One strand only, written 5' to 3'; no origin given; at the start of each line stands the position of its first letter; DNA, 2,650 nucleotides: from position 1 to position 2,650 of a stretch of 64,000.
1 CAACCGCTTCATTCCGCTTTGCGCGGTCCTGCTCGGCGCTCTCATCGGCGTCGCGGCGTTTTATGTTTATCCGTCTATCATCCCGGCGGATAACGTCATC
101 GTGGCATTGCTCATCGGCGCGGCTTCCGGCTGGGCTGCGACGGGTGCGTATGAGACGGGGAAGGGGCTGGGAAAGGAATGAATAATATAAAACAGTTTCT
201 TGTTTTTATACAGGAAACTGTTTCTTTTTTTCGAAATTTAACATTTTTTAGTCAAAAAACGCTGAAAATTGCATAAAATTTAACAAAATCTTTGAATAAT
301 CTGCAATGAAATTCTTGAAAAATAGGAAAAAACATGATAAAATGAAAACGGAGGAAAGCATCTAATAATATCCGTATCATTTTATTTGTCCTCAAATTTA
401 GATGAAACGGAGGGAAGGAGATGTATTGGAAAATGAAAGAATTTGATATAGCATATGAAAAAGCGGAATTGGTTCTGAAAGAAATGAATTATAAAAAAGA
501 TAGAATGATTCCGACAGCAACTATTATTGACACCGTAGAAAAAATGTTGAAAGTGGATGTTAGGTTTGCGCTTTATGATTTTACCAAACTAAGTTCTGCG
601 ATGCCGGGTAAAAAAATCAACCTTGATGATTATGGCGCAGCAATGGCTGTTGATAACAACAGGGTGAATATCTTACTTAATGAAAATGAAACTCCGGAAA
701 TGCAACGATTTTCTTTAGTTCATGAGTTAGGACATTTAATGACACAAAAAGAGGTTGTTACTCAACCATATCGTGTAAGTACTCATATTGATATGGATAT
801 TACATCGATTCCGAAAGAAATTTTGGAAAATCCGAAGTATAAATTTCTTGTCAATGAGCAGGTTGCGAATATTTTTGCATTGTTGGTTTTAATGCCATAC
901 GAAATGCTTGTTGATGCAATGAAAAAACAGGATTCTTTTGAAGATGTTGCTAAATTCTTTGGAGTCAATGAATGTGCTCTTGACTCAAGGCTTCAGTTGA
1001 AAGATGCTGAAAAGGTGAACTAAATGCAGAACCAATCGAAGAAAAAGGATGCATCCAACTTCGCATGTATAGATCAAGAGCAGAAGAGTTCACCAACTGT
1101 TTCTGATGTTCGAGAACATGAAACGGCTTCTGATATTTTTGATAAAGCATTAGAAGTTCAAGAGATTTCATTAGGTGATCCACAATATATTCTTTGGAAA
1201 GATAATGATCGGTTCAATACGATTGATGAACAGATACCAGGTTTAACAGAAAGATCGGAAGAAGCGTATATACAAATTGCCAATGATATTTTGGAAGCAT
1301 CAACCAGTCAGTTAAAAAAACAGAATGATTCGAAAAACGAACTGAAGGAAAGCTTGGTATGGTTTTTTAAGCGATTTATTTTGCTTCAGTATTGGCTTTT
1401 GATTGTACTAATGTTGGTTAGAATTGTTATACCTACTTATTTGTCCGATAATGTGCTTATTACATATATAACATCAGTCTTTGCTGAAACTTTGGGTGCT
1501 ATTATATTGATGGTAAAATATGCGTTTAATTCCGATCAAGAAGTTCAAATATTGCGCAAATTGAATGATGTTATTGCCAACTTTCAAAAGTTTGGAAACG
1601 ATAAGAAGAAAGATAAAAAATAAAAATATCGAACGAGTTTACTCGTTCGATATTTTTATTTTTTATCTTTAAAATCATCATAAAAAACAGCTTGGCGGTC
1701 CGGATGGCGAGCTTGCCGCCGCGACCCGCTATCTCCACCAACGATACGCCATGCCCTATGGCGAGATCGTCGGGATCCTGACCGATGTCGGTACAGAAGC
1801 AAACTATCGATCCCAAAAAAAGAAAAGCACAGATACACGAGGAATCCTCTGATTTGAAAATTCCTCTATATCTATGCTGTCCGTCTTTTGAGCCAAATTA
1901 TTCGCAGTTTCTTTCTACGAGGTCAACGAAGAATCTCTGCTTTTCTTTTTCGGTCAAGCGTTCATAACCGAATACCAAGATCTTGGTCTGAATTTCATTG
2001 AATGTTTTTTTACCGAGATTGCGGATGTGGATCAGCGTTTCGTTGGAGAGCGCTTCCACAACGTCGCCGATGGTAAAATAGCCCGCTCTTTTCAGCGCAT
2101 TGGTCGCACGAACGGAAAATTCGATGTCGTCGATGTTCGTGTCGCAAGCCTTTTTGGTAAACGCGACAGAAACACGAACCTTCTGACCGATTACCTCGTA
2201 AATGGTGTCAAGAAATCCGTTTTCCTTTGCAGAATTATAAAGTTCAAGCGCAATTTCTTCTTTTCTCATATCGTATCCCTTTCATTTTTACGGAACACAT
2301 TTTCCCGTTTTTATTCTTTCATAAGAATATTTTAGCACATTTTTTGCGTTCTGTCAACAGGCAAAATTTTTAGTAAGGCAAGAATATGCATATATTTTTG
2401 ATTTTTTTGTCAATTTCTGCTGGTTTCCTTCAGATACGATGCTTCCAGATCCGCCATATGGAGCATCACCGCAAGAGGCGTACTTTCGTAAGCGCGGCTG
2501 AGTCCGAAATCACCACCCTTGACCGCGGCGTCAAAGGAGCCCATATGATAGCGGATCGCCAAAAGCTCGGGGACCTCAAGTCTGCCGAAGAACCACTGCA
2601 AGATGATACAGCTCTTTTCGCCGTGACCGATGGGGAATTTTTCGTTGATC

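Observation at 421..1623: Low-GC two-gene module: ImmA/IrrE-family metallopeptidase translationally coupled to a C-terminally membrane-anchored protein, with no HTH partner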

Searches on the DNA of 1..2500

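Call 85: search_rna_families(source=window, start=1, end=2500, threshold=evalue, max_evalue=0.1)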
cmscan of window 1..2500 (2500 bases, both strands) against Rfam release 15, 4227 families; matches with E-value up to 0.1: 3.
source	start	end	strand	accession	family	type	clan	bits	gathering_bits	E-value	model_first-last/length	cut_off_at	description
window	1554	1669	+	RF01606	plasmodium_snoR31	Gene; snRNA; snoRNA; HACA-box;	-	34.5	60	0.024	1-145/145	no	small nucleolar RNA snoR31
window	1590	1662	+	RF02495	ohsC_RNA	Gene; antitoxin;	-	32.8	50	0.017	1-77/77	no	Oppression of Hydrophobic ORF by sRNA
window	1608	1671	-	RF04156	MIR2670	Gene; miRNA;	-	27.1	117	0.0049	1-200/200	no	MIR2670 microRNA precursor family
